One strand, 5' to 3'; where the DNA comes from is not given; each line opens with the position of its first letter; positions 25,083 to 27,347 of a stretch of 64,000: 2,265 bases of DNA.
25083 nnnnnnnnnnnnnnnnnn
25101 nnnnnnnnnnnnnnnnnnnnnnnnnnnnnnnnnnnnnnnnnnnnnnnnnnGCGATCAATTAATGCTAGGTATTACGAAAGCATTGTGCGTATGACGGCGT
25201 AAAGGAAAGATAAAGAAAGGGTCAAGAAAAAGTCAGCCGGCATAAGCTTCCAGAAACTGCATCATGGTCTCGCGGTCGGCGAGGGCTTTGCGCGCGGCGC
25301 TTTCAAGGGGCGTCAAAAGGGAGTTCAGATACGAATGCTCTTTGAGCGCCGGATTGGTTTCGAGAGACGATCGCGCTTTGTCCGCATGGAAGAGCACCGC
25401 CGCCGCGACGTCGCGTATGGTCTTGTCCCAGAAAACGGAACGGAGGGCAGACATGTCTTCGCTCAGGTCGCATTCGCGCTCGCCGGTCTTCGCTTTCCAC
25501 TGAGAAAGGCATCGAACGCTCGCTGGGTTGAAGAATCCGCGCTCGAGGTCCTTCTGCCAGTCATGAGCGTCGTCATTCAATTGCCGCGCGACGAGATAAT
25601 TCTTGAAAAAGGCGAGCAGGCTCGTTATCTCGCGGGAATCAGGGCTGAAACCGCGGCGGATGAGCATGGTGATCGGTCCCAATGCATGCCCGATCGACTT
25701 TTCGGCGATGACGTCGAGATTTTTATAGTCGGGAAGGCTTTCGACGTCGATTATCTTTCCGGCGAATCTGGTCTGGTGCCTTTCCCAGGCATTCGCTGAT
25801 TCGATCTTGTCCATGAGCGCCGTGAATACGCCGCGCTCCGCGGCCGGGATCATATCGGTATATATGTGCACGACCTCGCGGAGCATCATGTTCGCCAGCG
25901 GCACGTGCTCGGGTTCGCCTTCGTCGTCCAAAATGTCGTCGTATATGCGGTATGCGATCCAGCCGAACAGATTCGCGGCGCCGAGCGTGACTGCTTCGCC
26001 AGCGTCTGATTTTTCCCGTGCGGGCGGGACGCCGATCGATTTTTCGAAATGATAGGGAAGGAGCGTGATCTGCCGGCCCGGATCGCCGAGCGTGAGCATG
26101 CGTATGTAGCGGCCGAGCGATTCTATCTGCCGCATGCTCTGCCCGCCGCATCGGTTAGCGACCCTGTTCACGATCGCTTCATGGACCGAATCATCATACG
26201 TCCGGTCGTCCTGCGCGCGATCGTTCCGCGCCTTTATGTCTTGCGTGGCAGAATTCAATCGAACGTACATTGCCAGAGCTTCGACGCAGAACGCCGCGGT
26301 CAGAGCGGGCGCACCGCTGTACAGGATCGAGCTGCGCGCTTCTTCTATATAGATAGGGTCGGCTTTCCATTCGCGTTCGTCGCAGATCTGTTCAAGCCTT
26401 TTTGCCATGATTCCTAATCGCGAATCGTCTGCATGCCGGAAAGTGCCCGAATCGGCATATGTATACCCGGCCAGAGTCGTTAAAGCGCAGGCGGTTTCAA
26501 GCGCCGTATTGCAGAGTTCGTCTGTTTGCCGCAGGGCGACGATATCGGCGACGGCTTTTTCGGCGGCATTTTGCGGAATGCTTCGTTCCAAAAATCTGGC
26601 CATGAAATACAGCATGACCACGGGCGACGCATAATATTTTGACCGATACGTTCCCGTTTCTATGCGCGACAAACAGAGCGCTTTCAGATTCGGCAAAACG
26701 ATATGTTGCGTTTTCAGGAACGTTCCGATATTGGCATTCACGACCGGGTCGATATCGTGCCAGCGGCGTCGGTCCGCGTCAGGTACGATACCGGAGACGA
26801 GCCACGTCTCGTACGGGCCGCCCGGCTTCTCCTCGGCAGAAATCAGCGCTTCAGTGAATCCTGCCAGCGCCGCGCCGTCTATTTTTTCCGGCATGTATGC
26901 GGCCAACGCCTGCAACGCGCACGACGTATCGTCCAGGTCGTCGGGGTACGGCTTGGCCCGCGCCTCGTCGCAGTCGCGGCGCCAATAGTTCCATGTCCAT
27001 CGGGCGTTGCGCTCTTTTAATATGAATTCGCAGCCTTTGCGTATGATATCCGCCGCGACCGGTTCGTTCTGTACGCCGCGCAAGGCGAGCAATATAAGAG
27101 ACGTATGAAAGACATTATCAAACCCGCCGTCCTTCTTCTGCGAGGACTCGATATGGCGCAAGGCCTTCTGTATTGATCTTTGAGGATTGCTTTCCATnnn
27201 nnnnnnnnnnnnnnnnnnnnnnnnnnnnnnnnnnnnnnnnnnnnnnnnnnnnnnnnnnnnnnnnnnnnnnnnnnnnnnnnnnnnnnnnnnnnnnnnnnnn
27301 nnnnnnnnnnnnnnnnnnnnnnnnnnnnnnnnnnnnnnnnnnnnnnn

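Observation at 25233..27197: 654-aa protein combining a class II cyclase-like N-domain (QxxDGGF repeats, DLDDTS) with a class I / prenyl-synthase-like C-domain (DDILDD and NDDAHD)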

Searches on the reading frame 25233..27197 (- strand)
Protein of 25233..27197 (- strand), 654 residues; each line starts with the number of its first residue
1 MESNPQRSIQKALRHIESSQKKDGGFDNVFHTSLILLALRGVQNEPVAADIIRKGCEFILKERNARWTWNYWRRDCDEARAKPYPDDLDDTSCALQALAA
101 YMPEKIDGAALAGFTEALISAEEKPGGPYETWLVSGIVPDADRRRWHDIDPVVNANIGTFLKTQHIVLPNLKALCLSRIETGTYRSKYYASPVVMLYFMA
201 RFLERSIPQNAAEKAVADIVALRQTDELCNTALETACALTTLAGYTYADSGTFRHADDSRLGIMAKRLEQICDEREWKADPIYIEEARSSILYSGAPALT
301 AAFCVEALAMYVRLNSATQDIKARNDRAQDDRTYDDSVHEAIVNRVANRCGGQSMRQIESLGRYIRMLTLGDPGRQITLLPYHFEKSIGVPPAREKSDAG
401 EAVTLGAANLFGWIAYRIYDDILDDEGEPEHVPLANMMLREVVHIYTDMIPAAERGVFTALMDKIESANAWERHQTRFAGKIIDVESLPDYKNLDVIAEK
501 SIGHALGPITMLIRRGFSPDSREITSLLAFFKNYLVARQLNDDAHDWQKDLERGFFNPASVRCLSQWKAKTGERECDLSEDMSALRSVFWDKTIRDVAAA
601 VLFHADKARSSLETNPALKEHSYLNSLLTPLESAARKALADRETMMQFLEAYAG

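Call 3: search_protein_families(library=pfam, proteins=[window:25233-27197:-], max_evalue=10)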
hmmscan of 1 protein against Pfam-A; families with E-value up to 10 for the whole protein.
window:25233-27197:- (654 aa): 2 families
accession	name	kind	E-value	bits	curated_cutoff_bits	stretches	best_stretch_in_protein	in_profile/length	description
PF14162.11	YozD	-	0.17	12.7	27.5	1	511-543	20-52/56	YozD-like protein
PF18808.7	Importin_rep_4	-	0.19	12.5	27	1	296-355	30-88/90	Importin repeat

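Call 4: search_protein_families(library=ncbifam, proteins=[window:25233-27197:-], max_evalue=10)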
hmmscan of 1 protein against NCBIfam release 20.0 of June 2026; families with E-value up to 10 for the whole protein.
window:25233-27197:- (654 aa): 3 families
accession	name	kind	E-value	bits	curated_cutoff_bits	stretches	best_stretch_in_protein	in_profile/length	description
NF053823.1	SCO2321_fam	equivalog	0.0028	16.6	300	1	21-101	39-114/405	SCO2321 family membrane protein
TIGR01787.1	squalene_cyclas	subfamily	0.025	13.2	322.7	2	29-127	296-405/622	squalene/oxidosqualene cyclases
NF007864.0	PRK10576.1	equivalog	0.062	12.6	252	1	452-498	192-238/297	Fe(3+)-hydroxamate ABC transporter substrate-binding protein FhuD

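Call 5: search_solved_structures(query=window:25233-27197:-, max_evalue=10, show_alignments=3)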
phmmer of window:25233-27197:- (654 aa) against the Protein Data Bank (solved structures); distinct sequences matched with E-value up to 10: 1.
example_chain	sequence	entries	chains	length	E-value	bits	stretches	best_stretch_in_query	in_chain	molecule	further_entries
9mhs_B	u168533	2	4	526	0.26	12.9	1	29-121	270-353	Drimenol Synthase | Haloacid dehalogenase superfamily, subfamily IA, variant 3 with third motif having DD or E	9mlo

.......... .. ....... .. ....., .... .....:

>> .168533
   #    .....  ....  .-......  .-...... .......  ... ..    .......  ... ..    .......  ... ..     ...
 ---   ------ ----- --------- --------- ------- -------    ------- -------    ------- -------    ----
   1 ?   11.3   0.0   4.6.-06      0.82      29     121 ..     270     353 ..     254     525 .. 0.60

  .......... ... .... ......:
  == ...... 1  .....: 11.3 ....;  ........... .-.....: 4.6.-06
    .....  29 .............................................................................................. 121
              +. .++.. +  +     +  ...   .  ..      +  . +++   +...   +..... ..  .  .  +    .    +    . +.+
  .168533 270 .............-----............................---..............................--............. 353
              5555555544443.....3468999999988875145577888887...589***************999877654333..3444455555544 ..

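Call 6: find_homologous_proteins(query=window:25233-27197:-, max_evalue=0.001)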
Query window:25233-27197:- (654 aa): 51 proteins with E <= 0.001 among 8000 candidates.
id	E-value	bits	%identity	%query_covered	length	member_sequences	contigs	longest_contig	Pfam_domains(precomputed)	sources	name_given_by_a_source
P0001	0.0e+0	1470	100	98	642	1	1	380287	-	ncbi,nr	ncbi:MAG TPA: hypothetical protein VHE10_02955 [Candidatus Paceibacterota bacterium]|nr:hypothetical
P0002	1.9e-144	501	40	97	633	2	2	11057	-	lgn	-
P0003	7.0e-139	482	41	98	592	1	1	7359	-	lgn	-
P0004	7.3e-139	482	43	95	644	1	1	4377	-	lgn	-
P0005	1.9e-123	431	40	94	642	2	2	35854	-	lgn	-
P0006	3.5e-121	424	38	99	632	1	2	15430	-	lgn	-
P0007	4.0e-120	420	38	98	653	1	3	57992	-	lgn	-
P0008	1.8e-119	418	37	98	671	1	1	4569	-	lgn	-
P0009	1.1e-118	416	37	97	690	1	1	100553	-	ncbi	-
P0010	6.0e-118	413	39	92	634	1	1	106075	-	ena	-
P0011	1.9e-116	408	36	99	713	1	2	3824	-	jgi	-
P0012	6.9e-114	400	35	98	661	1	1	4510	-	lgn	-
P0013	1.8e-113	398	35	98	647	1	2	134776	-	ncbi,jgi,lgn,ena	-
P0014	5.1e-112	394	36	98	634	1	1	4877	PF28380.1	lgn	-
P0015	1.9e-109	385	33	99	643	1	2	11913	-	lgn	-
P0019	3.3e-106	374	34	99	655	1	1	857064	-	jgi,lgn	jgi:hypothetical protein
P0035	9.8e-90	320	32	100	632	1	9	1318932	-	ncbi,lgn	-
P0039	3.1e-85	305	32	100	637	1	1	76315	PF28380.1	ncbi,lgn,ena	-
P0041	5.0e-82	295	31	99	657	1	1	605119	-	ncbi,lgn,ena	-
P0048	5.1e-72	261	29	99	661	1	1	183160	-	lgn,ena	-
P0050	2.5e-44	170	29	82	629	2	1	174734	-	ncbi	-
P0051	5.8e-29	119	29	49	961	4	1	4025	PF05118.22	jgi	jgi:hypothetical protein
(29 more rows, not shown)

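Call 16: find_encoding_contigs(protein=P0013, flank=8000, max_places=2)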
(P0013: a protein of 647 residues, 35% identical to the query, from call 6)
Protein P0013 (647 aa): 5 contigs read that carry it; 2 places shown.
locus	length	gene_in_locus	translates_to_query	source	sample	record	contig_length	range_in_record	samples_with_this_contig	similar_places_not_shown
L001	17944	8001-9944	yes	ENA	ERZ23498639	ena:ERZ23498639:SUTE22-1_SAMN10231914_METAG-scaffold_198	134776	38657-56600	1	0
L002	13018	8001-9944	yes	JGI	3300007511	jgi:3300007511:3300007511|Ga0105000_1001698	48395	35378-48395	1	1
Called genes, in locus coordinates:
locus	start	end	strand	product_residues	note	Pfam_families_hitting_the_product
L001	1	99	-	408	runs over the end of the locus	PF02899:Phage_int_SAM_1 (weak), PF13102:Phage_int_SAM_5 (weak), PF00589:Phage_integrase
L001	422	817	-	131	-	PF04002:RadC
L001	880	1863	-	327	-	PF17761:DUF1016_N, PF06250:YhcG_C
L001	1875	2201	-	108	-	PF00565:SNase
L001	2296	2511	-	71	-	-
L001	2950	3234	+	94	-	-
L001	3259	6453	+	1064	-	PF03924:CHASE, PF00989:PAS, PF08448:PAS_4, PF13426:PAS_9, PF08447:PAS_3, PF00512:HisKA, PF02518:HATPase_c, PF00072:Response_reg, +2 more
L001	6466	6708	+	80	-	PF00072:Response_reg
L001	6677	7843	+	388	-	PF02518:HATPase_c, PF14501:HATPase_c_5 (faint)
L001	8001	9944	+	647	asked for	-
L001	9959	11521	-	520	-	PF03023:MurJ, PF13440:Polysacc_synt_3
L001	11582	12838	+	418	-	PF00275:EPSP_synthase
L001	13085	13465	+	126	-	-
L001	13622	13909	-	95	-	PF05016:ParE_toxin (weak), PF15781:ParE-like_toxin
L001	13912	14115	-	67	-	-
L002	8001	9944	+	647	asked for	-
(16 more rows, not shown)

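Call 17: find_encoding_contigs(protein=P0019, flank=8000, max_places=2)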
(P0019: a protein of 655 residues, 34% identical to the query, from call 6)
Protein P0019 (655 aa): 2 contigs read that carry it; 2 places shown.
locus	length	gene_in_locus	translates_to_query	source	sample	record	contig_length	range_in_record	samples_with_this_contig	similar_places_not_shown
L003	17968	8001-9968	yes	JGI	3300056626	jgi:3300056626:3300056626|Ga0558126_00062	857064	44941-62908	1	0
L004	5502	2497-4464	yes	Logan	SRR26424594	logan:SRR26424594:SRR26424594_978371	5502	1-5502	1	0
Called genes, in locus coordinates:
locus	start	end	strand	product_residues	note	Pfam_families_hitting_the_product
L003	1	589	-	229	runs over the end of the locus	PF22435:MRM3-like_sub_bind (faint), PF00588:SpoU_methylase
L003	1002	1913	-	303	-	PF18075:FtsX_ECD, PF02687:FtsX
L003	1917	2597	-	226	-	PF00005:ABC_tran, PF13304:AAA_21 (faint)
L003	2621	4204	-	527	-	PF03330:DPBB_1, PF00768:Peptidase_S11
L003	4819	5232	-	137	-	PF04977:DivIC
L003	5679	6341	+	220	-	PF00072:Response_reg, PF00486:Trans_reg_C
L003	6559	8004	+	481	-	PF02518:HATPase_c, PF14501:HATPase_c_5 (weak)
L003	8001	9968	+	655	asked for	-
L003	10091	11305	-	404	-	PF00817:IMS, PF11799:IMS_C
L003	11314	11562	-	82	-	-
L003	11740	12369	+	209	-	PF01726:LexA_DNA_bind, PF00717:Peptidase_S24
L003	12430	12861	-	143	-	-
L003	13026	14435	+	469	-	PF00270:DEAD, PF04851:ResIII, PF00271:Helicase_C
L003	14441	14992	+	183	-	PF01625:PMSR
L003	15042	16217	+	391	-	PF07963:N_methyl (weak), PF09603:Fib_succ_major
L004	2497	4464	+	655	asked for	-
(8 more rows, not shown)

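Call 18: find_encoding_contigs(protein=P0035, flank=8000, max_places=2)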
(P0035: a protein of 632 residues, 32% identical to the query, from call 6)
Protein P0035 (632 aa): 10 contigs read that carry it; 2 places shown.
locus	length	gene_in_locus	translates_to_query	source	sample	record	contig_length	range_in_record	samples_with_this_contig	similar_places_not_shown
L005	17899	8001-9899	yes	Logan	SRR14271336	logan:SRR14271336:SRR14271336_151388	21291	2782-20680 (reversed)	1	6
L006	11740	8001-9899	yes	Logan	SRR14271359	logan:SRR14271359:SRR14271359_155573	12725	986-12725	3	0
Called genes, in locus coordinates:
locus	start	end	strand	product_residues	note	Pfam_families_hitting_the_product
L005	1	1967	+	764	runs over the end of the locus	-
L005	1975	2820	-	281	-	PF00413:Peptidase_M10, PF07998:Peptidase_M54 (weak)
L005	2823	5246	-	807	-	-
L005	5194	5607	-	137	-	-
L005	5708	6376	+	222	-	PF00072:Response_reg, PF00486:Trans_reg_C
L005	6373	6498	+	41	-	-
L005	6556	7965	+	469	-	PF02518:HATPase_c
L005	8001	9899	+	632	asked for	-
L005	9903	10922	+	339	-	PF00348:polyprenyl_synt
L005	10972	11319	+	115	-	PF13788:DUF4180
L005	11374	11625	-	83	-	PF13453:Zn_ribbon_TFIIB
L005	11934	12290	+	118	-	PF07784:DUF1622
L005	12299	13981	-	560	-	-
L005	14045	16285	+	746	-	PF02463:SMC_N (faint), PF03193:RsgA_GTPase (faint), PF13175:AAA_15 (faint), PF13191:AAA_16 (faint), PF13555:AAA_29 (faint), PF17755:UvrA_DNA-bind (faint), PF20703:nSTAND1 (faint), PF00005:ABC_tran, +1 more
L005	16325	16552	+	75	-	-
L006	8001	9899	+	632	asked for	-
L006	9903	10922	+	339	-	PF00348:polyprenyl_synt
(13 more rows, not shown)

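Call 21: find_encoding_contigs(protein=P0041, flank=8000, max_places=1)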
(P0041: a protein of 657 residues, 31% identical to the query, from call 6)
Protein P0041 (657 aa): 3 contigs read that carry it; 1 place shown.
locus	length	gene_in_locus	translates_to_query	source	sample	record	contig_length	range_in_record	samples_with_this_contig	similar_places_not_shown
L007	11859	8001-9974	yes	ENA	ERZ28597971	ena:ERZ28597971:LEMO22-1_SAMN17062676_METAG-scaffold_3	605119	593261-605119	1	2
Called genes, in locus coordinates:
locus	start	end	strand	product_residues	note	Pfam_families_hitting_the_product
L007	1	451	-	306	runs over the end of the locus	PF00116:COX2 (faint), PF06481:COX_ARM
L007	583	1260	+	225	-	PF00106:adh_short, PF08659:KR, PF13460:NAD_binding_10, PF13561:adh_short_C2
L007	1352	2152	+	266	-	PF01794:Ferric_reduct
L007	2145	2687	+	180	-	-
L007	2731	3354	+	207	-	PF07987:DUF1775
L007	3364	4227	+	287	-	PF01040:UbiA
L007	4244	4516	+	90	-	-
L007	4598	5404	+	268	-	PF00248:Aldo_ket_red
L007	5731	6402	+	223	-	PF00072:Response_reg, PF00486:Trans_reg_C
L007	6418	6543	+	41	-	-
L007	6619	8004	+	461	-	PF02518:HATPase_c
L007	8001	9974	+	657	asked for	-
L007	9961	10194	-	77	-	PF10502:Peptidase_S26 (weak)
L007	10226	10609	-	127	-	PF09055:Sod_Ni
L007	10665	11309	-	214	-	PF01746:tRNA_m1G_MT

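Call 22: find_encoding_contigs(protein=P0048, flank=8000, max_places=1)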
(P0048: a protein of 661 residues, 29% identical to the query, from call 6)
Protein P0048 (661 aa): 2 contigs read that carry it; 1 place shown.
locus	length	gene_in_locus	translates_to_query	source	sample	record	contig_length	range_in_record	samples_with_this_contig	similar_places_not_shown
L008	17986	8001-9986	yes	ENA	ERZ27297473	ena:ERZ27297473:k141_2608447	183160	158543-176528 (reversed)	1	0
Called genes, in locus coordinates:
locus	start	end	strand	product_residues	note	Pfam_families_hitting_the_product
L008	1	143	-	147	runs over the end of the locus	PF14478:DUF4430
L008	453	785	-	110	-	PF01588:tRNA_bind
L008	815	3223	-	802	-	PF00317:Ribonuc_red_lgN, PF02867:Ribonuc_red_lgC, PF12637:TSCPD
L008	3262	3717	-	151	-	PF22811:Zn_ribbon_NrdR, PF03477:ATP-cone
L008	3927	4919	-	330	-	PF00579:tRNA-synt_1b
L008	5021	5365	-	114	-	PF01740:STAS (faint)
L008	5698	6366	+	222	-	PF00072:Response_reg, PF00486:Trans_reg_C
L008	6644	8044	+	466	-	PF00512:HisKA (weak), PF02518:HATPase_c, PF13589:HATPase_c_3 (weak), PF14501:HATPase_c_5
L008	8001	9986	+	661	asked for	-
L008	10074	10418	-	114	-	-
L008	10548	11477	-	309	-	PF07992:Pyr_redox_2, PF13738:Pyr_redox_3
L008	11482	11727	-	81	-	PF13192:Thioredoxin_3 (weak), PF00462:Glutaredoxin, PF05768:Glrx-like (weak)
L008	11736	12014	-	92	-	PF01022:HTH_5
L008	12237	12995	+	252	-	-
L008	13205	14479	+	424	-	PF24298:DUF7482 (faint)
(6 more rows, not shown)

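Call 23: find_encoding_contigs(protein=P0050, flank=8000, max_places=1)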
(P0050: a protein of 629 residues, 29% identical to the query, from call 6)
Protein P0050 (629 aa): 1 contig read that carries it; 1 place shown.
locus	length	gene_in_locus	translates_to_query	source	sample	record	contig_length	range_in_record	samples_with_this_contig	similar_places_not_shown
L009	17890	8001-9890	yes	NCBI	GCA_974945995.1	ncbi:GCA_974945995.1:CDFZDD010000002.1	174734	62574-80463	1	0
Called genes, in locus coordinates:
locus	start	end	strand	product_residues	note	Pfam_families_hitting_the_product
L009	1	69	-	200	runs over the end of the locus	-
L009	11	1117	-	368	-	PF11104:PilM_2, PF06723:MreB_Mbl (faint), PF14450:FtsA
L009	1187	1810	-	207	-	PF09335:VTT_dom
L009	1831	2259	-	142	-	PF01588:tRNA_bind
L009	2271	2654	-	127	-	PF03652:RuvX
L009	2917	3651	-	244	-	PF12686:DUF3800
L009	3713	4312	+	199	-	-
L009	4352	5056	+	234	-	PF13462:Thioredoxin_4, PF01323:DSBA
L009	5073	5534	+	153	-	PF07884:VKOR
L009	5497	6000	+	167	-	-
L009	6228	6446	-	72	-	PF01649:Ribosomal_S20p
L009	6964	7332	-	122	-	-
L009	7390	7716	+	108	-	-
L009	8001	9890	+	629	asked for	-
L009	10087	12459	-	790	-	PF02463:SMC_N (faint), PF13166:AAA_13, PF13304:AAA_21 (faint)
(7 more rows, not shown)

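Call 24: predict_structure(alignment_id=A1)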
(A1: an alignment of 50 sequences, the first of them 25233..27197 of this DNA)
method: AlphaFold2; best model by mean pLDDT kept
length: 654 residues; sequences in the alignment: 50
mean_pLDDT: 91.9   pTM: 0.87
mean pLDDT of the five models: 91.9, 91.8, 91.6, 91.2, 90.5
residues with pLDDT >= 90: 526; 70-90: 92; 50-70: 31; < 50: 5
segments of 3 or more residues with pLDDT < 50: 226-228
pLDDT, mean of each block of 10 residues (from residue 1): 87 98 96 98 98 98 94 87 89 98 96 95 93 76 84 98 95 97 94 96 92 92 63 95 75 65 93 90 86 94 97 89 70 83 93 89 94 93 93 64 96 96 91 96 97 97 95 94 97 93 96 96 98 98 97 97 98 98 97 97 98 96 96 96 93 91
secondary structure, 60 per line:
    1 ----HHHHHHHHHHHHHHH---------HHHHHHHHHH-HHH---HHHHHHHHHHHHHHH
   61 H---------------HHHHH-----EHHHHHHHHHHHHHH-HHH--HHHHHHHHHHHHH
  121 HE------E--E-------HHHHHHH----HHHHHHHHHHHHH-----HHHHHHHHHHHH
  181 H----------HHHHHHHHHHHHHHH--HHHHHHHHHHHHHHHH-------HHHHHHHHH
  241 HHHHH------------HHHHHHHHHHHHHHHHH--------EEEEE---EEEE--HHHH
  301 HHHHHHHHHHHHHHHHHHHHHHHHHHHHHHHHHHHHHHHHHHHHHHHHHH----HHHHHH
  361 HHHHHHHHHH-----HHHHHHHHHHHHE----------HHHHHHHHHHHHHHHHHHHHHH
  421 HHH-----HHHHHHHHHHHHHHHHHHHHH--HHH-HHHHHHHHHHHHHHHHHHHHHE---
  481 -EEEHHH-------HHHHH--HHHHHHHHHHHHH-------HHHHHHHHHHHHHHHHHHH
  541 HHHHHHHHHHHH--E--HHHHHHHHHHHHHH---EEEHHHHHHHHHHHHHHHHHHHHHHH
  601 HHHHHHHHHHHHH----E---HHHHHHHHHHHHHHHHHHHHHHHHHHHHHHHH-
elements in order: H5-19 H29-38 H46-61 H77-81 H88-101 H108-121 H140-146 H151-163 H169-181 H192-206 H209-224 H232-245 H258-274 E283-287 E291-294 H297-350 H355-370 H376-387 H399-423 H429-449 H456-476 E482-484 H495-499 H502-514 H522-552 H558-571 E575-577 H578-613 H622-653
